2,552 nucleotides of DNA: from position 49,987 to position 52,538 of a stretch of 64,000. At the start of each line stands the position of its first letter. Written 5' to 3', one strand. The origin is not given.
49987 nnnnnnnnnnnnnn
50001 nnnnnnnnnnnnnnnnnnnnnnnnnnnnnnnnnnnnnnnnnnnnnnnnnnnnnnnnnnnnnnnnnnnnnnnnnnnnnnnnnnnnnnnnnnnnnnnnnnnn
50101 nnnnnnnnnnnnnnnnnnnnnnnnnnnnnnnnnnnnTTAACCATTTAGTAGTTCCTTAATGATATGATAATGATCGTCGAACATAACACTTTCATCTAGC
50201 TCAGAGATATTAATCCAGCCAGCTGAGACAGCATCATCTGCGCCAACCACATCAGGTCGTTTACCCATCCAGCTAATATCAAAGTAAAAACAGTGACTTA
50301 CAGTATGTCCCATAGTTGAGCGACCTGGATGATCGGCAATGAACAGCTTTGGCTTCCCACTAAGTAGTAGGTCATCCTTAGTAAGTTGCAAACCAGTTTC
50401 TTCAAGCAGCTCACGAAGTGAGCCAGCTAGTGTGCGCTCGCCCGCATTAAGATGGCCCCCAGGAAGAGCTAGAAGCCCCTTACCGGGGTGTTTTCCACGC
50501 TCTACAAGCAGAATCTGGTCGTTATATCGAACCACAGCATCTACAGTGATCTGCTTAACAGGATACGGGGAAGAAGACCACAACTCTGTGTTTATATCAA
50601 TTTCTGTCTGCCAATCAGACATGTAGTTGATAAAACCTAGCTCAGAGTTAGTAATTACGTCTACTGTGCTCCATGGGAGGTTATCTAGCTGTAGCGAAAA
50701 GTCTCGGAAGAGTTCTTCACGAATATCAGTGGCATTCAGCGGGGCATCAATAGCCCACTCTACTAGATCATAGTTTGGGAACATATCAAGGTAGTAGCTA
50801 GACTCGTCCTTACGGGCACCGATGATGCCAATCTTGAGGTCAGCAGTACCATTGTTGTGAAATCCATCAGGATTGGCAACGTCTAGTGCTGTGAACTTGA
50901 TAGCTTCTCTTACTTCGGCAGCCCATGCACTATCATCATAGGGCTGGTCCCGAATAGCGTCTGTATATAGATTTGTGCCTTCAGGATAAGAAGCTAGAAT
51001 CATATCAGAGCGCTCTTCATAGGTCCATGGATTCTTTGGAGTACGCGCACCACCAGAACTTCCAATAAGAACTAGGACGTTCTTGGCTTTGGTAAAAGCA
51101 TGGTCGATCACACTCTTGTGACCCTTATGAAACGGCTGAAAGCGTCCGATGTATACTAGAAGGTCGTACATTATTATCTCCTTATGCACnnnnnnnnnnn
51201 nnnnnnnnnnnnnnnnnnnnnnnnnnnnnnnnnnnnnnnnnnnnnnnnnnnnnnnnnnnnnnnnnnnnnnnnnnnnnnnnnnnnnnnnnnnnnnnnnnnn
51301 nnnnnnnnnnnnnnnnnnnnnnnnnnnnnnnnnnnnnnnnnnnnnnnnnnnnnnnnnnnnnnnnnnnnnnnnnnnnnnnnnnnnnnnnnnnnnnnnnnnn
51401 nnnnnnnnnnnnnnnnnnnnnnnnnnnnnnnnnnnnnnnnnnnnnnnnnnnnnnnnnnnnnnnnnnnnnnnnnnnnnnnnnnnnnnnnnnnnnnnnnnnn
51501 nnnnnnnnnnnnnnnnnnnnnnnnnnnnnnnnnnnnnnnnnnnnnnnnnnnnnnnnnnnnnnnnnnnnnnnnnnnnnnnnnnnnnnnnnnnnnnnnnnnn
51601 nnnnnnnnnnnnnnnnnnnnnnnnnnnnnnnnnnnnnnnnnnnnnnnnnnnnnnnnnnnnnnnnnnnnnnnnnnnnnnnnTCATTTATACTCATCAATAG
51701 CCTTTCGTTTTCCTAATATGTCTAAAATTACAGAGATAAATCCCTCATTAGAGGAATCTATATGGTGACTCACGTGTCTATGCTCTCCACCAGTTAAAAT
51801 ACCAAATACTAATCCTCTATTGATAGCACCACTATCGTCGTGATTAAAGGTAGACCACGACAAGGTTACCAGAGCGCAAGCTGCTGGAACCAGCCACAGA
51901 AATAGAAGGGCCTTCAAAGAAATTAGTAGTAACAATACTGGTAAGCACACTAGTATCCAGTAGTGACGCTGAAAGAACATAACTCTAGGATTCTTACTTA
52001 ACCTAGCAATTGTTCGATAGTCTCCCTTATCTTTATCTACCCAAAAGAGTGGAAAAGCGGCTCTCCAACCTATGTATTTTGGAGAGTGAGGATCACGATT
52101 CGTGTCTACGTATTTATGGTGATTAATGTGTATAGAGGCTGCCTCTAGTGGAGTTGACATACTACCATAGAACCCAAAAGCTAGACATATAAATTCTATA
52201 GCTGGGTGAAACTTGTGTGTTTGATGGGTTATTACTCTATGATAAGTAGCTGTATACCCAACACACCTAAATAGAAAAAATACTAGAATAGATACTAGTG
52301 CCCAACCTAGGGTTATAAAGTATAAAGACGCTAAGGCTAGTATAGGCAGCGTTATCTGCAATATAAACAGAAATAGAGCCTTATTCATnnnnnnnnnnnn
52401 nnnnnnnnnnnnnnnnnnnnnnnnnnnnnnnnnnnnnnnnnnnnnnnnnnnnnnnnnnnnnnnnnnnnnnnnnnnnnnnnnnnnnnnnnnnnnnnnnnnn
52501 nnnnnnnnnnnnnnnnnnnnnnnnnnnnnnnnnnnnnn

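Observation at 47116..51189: NAD+ reconstitution and ADP-ribose processing cluster (NadV, NMNAT-Nudix, Macro domain, MazG-like, deoxyribosyltransferase-like)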

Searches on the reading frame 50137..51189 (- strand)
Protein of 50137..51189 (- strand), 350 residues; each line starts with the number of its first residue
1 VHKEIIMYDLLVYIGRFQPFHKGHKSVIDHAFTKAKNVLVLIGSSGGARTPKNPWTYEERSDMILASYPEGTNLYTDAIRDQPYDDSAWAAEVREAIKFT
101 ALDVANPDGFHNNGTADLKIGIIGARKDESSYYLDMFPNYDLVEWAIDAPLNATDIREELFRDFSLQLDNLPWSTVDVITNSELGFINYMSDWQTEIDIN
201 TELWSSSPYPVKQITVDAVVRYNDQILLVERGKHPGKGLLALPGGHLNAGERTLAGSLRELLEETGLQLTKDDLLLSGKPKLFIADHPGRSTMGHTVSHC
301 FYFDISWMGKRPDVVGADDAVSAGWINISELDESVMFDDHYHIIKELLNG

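Call 3: search_protein_families(library=pfam, proteins=[window:50137-51189:-], max_evalue=0.01)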
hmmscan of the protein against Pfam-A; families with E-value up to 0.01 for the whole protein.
window:50137-51189:- (350 aa): 2 families
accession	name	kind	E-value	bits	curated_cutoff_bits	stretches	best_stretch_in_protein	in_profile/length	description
PF00293.34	NUDIX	-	1.5e-14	54.6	21.1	1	213-345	3-132/134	NUDIX domain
PF01467.32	CTP_transf_like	-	1.2e-09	38.9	21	1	12-65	1-55/133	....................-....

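Call 4: search_protein_families(library=phrogs, proteins=[window:50137-51189:-], max_evalue=0.001)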
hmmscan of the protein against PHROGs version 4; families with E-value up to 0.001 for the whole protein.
window:50137-51189:- (350 aa): 6 families
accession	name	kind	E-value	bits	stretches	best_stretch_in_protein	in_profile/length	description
phrog_395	-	other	1e-57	197.6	1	7-349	10-372/373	cytidyltransferase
phrog_1198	-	other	4.8e-19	70.1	1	179-337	9-156/253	MutT/NUDIX hydrolase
phrog_3041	-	other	2.2e-09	37.3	1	9-75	51-120/678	cytidyltransferase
phrog_3462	-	moron, auxiliary metabolic gene and host takeover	3e-06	27.7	1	12-165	6-155/346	nicotinamide-nucleotide adenylyltransferase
phrog_1185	-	other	2.2e-05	25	1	241-346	182-287/301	nudix hydrolase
phrog_6216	-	unknown function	0.00037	20.3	1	219-272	8-58/545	-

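Call 21: find_related_loci(query=window:50137-51189:-, collection=viral_contigs, flank=8000)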
Query window:50137-51189:- (350 aa) in viral_contigs; peptide patterns used: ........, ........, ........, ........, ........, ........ (x = any residue, [..] = any of these).
6 stretches matched a pattern; 3 encode a relative of the query (tblastn E <= 1e-3); 3 distinct loci.
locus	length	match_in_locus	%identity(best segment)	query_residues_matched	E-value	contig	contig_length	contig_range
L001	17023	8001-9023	42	8-348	3e-73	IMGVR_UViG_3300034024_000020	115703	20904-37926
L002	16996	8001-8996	39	8-349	2e-62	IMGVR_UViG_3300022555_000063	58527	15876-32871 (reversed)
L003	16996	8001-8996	39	8-349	2e-62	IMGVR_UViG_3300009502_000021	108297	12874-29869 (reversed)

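Call 33: search_dna_similar(query=window:50137-51189:-, collection=phages, mode=protein, max_rows=40, max_evalue=1e-10)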
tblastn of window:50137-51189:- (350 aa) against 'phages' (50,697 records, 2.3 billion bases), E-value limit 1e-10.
Records with a match: 461; places in all: 461; records where one place covers at least 80% of the query: 455.
Best place of each record, by identity: <60% 461.
By first word of the organism name: Klebsiella 124; Vibrio 63; Aeromonas 55; Caulobacter 39; Stenotrophomonas 21; Enterobacter 20; Cronobacter 20; Citrobacter 12; Escherichia 10; Xanthomonas 8; and 32 more.
By host as written in the record: Klebsiella pneumoniae 59; - 51; Caulobacter vibrioides CB15 22; Aeromonas salmonicida 20; Stenotrophomonas maltophilia 15; Aeromonas hydrophila BIOTECH 10089 12; Cronobacter sakazakii 11; Klebsiella sp. M5a1 9; and 144 more.
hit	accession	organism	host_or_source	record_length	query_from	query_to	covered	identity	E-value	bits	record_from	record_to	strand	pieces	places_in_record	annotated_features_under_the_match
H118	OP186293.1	Rhodobacter phage RcXuper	Rhodobacter capsulatus YW1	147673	5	347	98%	40.8%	6e-66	231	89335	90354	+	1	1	bifunctional nicotinamide mononucleotide adenylyltransferase/ ...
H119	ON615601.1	Synechococcus phage BUCT-ZZ01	Synechococcus elongatus PCC 7942 = ...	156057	8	345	97%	39.9%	1e-64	227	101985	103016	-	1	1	nicotinamide-nucleotide adenylyltransferase, NadM family / ADP-ribose ...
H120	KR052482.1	Sinorhizobium phage phiN3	Sinorhizobium meliloti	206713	8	350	98%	37.3%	3e-56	202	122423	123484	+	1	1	bifunctional nicotinamide/nicotinate mononucleotide ...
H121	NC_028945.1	Sinorhizobium phage phiN3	Sinorhizobium meliloti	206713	8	350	98%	37.3%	3e-56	202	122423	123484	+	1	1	cytidyltransferase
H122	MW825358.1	Xanthomonas phage vB_XciM_LucasX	Xanthomonas citri 306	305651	8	348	97%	37.5%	3e-57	206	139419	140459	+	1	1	nicotinamide-nucleotide adenylyltransferase, NadM family / ADP-ribose ...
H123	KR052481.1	Sinorhizobium phage phiM19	Sinorhizobium meliloti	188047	8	349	98%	37.3%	2e-55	200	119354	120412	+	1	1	bifunctional nicotinamide/nicotinate mononucleotide ...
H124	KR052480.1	Sinorhizobium phage phiM7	Sinorhizobium meliloti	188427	8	349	98%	37.3%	2e-55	200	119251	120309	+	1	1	bifunctional nicotinamide/nicotinate mononucleotide ...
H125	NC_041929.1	Sinorhizobium phage phiM7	Sinorhizobium meliloti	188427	8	349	98%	37.3%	2e-55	200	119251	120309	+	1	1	cytidyltransferase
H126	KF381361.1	Sinorhizobium phage phiM12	Sinorhizobium meliloti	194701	8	349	98%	37.3%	2e-55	200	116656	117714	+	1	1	bifunctional Nicotinamide/nicotinate mononucleotide ...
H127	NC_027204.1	Sinorhizobium phage phiM12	Sinorhizobium meliloti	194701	8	349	98%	37.3%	2e-55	200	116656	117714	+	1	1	cytidyltransferase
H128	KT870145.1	Roseobacter phage DSS3P8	Ruegeria pomeroyi DSS-3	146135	5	347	98%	37.2%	7e-57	204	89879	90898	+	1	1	NadM family nicotinamide-nucleotide adenylyltransferase / ADP-ribose ...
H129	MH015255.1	Ruegeria phage vB_RpoS-V10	Ruegeria pomeroyi DSS-3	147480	5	347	98%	37.2%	7e-57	204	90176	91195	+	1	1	bifunctional nicotinamide mononucleotide adenylyltransferase/ ...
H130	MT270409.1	Phaeobacter phage MD18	Phaeobacter inhibens DSM 17395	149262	5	349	99%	36.7%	4e-57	205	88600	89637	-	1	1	nicotinamide-nucleotide adenylyltransferase, NadM family / ADP-ribose ...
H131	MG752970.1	Ralstonia phage RsoM2USA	Ralstonia solanacearum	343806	8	343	96%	37.5%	1e-52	192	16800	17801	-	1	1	hypothetical protein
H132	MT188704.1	Mesorhizobium phage Cp1R7A-A1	Mesorhizobium loti R7ANS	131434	12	348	96%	37.0%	2e-58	209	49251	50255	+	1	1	nicotinamide-nucleotide adenylyltransferase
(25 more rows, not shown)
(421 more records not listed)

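Call 40: find_related_loci(query=A1, collection=viral_contigs, flank=7000)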
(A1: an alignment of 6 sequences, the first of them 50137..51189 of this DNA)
Query A1 (350 aa) in viral_contigs; peptide patterns used: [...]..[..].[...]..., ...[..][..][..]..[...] (x = any residue, [..] = any of these).
600 stretches matched a pattern (row limit reached: there are more); 534 encode a relative of the query (tblastn E <= 1e-3); the best 80 are kept; 80 distinct loci.
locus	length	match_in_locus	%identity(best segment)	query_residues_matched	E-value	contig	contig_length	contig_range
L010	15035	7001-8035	44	8-349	1e-88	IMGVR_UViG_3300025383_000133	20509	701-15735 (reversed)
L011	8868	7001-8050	45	8-348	3e-88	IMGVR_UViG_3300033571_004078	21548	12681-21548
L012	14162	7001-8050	45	8-348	7e-88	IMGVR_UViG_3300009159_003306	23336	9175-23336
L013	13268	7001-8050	44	8-348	8e-87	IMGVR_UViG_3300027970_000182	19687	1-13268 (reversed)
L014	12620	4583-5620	45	3-348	6e-86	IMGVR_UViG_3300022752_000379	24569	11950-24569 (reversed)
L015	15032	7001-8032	44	1-345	5e-86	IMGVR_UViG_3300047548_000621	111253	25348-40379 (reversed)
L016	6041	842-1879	46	8-344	4e-86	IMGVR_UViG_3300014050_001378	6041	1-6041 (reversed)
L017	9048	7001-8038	43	1-348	1e-83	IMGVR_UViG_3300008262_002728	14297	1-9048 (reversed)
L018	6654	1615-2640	43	8-345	1e-83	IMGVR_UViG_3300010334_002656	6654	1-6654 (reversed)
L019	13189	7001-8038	43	1-348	3e-83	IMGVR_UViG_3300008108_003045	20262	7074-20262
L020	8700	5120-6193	42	1-349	4e-83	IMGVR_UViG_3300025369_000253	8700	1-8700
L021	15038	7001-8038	44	8-348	9e-83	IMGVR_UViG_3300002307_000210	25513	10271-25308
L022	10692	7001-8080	40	3-348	7e-82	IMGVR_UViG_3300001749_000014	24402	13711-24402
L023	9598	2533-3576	43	1-348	8e-82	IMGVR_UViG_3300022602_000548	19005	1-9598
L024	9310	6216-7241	44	8-348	2e-81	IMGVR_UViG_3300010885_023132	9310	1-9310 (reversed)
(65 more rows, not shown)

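Call 72: search_protein_families(library=ncbifam, proteins=[window:50137-51189:-], max_evalue=0.01)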
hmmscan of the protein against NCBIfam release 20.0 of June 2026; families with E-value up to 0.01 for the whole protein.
window:50137-51189:- (350 aa): 24 families
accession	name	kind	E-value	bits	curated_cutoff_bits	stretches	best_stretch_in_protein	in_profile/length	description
NF003786.0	PRK05379.1-2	equivalog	3.2e-80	270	397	1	5-348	11-352/354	bifunctional nicotinamide-nucleotide adenylyltransferase/Nudix hydroxylase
NF003788.0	PRK05379.1-5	equivalog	1.7e-69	234.8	354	1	6-348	3-348/351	bifunctional nicotinamide-nucleotide adenylyltransferase/Nudix hydroxylase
NF003787.0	PRK05379.1-4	equivalog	2.4e-66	224.1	449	1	7-348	8-343/346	bifunctional nicotinamide-nucleotide adenylyltransferase/Nudix hydroxylase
NF003791.0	PRK05379.2-3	equivalog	3.2e-66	223.8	409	1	7-347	4-336/340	bifunctional nicotinamide-nucleotide adenylyltransferase/Nudix hydroxylase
NF003790.0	PRK05379.2-2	equivalog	8.5e-58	196.1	403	1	12-348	23-351/354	bifunctional nicotinamide mononucleotide adenylyltransferase/ADP-ribose pyrophosphatase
NF003785.0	PRK05379.1-1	equivalog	1.1e-52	179.4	418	1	7-349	1-341/347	bifunctional nicotinamide-nucleotide adenylyltransferase/Nudix hydroxylase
NF003789.0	PRK05379.2-1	equivalog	4.2e-27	94.9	355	1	12-300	11-262/312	bifunctional nicotinamide mononucleotide adenylyltransferase/ADP-ribose pyrophosphatase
NF010365.0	PRK13793.1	equivalog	2.9e-23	82.5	198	1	7-180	3-164/196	nicotinate-nicotinamide nucleotide adenylyltransferase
NF002243.0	PRK01153.1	subfamily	2.7e-15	56.4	127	1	12-81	4-77/175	nicotinamide-nucleotide adenylyltransferase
TIGR01527.1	arch_NMN_Atrans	equivalog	1.1e-14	54.3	181.2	1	12-95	3-89/167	nicotinamide-nucleotide adenylyltransferase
TIGR00125.1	cyt_tran_rel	domain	4.5e-10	39.6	27.7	1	12-65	3-57/65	adenylyltransferase/cytidyltransferase family protein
NF006530.0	PRK08999.1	equivalog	7.5e-06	25.2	245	1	215-276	9-71/315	Nudix family hydrolase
TIGR02705.1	nudix_YtkD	equivalog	1.9e-05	24.3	154.4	1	215-268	26-75/156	RNA deprotection pyrophosphohydrolase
TIGR01526.1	nadR_NMN_Atrans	equivalog_domain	2.5e-05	23.7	341.15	1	12-83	5-81/325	nicotinamide-nucleotide adenylyltransferase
NF050029.2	TransRepNtr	equivalog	4.7e-05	23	400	1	214-268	26-82/245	ADPR responsive transcriptional repressor NtrR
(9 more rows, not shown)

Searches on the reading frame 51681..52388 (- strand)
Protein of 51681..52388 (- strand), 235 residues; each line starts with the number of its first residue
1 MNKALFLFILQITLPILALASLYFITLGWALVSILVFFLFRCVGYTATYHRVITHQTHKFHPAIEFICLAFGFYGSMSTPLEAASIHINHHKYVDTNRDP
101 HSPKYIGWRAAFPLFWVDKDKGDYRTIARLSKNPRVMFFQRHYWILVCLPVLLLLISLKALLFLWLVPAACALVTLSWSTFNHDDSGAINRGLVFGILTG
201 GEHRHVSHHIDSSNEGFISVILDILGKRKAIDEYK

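Call 3: search_protein_families(library=pfam, proteins=[window:51681-52388:-], max_evalue=0.01)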
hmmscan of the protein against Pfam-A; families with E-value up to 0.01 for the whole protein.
window:51681-52388:- (235 aa): 1 family
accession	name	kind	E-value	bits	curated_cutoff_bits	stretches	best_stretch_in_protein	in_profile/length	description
PF00487.30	FA_desaturase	-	1.8e-09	38.2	29.7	1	29-210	3-222/253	Fatty acid desaturase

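Call 4: search_protein_families(library=phrogs, proteins=[window:51681-52388:-], max_evalue=0.001)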
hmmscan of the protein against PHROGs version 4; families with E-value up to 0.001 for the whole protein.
window:51681-52388:- (235 aa): 1 family
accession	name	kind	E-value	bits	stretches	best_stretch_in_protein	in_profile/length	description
phrog_35201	-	unknown function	0.00071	20.2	0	33-105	15-82/274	-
